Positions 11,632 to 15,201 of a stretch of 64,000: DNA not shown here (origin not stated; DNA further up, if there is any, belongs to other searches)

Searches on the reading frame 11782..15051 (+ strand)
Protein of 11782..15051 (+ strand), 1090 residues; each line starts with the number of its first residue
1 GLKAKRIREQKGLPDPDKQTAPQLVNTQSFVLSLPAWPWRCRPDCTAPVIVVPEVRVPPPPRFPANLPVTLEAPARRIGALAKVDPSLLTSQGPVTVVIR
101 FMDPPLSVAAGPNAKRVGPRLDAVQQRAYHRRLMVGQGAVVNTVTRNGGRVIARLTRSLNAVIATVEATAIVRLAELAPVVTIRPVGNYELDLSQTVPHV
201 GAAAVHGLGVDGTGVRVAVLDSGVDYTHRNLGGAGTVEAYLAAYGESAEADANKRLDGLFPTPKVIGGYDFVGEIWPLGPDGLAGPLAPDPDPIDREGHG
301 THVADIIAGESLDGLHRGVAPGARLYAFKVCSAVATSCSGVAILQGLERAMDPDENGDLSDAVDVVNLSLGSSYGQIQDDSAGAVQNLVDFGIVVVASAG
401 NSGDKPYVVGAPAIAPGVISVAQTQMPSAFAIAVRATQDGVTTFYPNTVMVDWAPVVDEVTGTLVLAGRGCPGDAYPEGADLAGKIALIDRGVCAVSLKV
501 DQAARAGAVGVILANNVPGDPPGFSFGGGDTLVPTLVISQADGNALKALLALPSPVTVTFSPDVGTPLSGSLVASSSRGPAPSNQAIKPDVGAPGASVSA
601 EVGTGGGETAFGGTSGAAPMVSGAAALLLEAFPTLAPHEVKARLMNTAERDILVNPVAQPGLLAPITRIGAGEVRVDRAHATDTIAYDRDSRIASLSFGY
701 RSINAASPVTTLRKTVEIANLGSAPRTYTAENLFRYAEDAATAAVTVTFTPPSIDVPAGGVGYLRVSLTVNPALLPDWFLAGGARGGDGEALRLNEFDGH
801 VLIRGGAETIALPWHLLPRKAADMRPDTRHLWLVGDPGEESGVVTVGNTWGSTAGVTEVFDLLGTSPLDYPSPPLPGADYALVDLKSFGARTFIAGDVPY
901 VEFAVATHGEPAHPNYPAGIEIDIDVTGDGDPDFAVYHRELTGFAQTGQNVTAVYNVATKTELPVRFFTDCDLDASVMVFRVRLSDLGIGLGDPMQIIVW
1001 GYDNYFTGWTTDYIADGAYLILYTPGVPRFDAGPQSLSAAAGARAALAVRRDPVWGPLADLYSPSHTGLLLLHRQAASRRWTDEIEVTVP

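Call 23: search_protein_families(library=pfam, proteins=[window:11782-15051:+], max_evalue=0.001)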
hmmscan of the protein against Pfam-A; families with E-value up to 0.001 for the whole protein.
window:11782-15051:+ (1090 aa): 2 families
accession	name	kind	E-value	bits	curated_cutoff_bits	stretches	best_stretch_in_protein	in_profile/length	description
PF00082.27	Peptidase_S8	-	2.2e-46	158.9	21.8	1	212-649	1-274/288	Subtilase family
PF02225.27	PA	-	1.4e-18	67.3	23.9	1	460-546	1-95/95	PA domain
